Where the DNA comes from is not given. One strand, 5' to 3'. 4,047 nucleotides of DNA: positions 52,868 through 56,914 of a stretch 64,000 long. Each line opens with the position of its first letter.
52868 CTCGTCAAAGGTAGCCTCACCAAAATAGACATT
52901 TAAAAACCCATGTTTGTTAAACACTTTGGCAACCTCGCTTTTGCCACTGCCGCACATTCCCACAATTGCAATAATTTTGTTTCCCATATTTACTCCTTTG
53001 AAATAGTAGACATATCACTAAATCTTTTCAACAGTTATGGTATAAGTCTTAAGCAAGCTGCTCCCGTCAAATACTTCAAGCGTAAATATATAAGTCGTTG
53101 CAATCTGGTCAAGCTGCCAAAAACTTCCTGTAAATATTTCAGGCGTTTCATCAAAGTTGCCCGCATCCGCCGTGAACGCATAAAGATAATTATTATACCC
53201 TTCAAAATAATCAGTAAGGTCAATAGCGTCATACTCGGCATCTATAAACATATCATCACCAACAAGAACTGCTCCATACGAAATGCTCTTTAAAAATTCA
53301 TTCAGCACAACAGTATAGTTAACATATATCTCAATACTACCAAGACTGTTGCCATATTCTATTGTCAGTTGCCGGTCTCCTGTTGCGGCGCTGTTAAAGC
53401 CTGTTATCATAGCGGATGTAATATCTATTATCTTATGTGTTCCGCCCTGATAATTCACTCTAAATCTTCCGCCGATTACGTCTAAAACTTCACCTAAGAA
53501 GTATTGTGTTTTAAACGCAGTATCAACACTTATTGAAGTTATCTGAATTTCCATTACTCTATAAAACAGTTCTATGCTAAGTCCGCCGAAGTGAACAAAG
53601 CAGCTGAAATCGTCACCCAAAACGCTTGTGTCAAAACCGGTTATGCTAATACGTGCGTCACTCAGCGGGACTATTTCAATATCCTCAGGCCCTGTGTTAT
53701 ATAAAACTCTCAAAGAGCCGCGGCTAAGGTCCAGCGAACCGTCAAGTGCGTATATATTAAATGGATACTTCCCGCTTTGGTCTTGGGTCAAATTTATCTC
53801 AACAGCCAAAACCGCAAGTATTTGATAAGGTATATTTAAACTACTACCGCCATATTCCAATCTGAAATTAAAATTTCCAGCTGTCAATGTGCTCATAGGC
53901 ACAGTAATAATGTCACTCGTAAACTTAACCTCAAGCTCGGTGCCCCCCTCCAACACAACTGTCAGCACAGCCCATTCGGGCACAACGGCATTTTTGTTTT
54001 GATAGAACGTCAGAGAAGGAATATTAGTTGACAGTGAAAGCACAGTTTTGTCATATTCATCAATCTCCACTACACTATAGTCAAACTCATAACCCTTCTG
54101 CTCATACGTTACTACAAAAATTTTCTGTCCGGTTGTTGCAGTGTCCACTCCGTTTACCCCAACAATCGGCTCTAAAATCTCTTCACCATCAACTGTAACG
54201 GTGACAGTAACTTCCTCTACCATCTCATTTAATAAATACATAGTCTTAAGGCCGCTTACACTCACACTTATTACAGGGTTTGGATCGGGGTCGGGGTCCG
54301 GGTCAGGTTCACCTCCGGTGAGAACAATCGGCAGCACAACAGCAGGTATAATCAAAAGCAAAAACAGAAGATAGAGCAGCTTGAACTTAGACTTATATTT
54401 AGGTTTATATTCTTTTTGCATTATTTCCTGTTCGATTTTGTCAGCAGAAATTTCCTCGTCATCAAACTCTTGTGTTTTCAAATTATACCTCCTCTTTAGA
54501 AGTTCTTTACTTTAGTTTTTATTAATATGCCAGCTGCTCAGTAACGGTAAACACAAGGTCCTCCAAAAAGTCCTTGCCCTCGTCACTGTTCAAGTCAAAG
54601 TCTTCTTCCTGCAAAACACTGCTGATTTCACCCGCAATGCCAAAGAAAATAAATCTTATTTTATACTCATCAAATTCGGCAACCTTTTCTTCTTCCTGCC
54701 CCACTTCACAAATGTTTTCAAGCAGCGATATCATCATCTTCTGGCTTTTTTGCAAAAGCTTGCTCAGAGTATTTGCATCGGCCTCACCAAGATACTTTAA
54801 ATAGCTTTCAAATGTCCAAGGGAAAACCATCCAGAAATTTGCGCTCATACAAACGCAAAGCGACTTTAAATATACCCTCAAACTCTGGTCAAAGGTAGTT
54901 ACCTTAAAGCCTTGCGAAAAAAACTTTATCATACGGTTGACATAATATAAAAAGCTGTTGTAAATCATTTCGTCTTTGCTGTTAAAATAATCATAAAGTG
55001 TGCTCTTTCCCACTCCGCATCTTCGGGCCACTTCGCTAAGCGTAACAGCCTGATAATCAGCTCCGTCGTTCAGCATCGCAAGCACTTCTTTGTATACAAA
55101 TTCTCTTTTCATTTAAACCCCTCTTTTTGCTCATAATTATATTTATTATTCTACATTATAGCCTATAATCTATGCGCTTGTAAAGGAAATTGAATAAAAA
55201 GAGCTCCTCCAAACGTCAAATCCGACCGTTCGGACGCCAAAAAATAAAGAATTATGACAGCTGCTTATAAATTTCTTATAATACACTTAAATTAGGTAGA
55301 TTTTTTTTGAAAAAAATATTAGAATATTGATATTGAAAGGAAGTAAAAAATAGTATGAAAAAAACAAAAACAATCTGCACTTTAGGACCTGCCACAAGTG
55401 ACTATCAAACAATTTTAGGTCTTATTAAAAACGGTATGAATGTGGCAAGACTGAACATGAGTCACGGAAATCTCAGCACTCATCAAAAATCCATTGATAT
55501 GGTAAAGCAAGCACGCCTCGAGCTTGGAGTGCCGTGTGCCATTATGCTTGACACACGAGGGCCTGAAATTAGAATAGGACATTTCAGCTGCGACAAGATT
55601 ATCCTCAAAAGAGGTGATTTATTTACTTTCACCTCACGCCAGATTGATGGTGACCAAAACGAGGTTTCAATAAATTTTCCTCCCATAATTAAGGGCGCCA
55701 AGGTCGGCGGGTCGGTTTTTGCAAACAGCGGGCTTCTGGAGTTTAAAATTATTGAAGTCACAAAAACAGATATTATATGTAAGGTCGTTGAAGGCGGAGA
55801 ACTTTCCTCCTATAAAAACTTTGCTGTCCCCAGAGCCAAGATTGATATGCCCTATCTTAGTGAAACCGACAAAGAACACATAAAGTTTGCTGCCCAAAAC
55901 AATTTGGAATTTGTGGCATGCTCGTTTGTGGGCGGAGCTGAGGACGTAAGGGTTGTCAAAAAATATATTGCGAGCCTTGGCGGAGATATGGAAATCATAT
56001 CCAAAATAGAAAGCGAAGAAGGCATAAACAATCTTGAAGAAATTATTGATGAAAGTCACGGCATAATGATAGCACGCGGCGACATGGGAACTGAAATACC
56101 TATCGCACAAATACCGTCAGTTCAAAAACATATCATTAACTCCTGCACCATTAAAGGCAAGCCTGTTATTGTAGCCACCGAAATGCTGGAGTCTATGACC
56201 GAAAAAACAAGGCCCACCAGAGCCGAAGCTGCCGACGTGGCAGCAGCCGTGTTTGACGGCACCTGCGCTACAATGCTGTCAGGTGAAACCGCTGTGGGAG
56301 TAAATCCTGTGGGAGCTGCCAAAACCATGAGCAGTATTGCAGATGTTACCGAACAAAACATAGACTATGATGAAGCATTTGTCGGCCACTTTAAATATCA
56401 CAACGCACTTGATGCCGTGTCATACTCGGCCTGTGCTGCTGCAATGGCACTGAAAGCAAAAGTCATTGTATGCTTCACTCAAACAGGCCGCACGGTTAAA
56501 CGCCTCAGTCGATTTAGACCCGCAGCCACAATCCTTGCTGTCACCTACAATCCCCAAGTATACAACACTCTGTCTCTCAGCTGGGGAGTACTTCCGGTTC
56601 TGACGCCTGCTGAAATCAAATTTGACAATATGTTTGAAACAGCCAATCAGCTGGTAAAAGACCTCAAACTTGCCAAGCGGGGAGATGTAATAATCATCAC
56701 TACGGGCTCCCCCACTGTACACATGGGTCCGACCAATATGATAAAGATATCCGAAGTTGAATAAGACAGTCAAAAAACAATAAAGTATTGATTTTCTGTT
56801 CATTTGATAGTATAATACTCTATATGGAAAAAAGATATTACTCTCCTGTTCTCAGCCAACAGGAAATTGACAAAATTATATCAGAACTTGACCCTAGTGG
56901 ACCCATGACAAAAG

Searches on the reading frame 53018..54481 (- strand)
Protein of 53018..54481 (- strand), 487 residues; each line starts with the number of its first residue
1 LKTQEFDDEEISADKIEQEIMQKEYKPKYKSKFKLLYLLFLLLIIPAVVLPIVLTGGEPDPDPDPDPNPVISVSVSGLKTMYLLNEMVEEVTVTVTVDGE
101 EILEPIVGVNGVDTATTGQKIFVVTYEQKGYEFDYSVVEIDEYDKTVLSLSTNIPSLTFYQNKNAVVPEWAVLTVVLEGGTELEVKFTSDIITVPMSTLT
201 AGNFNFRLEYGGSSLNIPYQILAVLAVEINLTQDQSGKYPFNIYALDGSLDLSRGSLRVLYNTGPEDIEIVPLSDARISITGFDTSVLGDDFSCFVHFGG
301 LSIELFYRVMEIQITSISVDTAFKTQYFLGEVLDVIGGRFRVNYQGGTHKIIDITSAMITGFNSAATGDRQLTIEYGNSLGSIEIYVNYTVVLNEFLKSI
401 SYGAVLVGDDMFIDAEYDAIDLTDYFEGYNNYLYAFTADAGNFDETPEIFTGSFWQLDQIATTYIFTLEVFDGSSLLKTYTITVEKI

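Call 7: search_protein_families(library=pfam, proteins=[window:53018-54481:-])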
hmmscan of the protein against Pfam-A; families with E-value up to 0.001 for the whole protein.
window:53018-54481:- (487 aa): 1 family
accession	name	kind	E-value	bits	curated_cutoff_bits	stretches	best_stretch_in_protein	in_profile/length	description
PF07523.18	Big_3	-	5.3e-10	39.9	21.2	1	323-385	4-66/68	Bacterial Ig-like domain (group 3)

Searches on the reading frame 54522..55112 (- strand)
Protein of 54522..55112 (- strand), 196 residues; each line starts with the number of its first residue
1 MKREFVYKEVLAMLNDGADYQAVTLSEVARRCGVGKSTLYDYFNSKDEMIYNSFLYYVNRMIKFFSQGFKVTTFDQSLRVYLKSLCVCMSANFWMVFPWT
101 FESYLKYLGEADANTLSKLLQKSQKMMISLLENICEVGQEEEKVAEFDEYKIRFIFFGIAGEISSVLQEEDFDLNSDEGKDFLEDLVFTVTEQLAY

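Call 7: search_protein_families(library=pfam, proteins=[window:54522-55112:-])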
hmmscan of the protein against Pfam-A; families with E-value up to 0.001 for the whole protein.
window:54522-55112:- (196 aa): 2 families
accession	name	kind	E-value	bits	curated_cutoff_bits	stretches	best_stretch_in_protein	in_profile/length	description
PF00440.29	TetR_N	-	7.3e-11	42.1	24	1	19-50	13-44/47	Bacterial regulatory proteins, tetR family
PF13022.12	HTH_Tnp_1_2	-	2.9e-05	24.6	27.9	1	13-79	18-77/122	Helix-turn-helix of insertion element transposase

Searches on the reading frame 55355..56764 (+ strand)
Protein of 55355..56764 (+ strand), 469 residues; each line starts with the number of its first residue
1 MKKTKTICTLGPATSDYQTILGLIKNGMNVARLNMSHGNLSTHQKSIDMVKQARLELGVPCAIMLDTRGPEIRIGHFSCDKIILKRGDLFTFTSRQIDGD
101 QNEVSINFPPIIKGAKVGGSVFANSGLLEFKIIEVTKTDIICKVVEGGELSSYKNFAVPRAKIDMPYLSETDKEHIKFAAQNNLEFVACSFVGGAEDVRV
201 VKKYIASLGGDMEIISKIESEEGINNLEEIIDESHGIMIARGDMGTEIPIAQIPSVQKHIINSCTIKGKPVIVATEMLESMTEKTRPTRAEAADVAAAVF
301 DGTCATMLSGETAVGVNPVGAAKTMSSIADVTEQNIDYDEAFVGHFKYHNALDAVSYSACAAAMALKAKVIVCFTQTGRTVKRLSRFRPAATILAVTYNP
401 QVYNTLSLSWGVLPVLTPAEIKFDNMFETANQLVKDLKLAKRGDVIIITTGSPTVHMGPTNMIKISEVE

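Call 7: search_protein_families(library=pfam, proteins=[window:55355-56764:+])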
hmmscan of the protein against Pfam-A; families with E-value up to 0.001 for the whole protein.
window:55355-56764:+ (469 aa): 2 families
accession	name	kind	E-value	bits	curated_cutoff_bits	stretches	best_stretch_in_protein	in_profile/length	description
PF00224.27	PK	-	2.2e-103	346.3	30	1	1-320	1-326/328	Pyruvate kinase, barrel domain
PF02887.21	PK_C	-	1.4e-33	115.8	28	1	353-465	1-113/114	Pyruvate kinase, alpha/beta domain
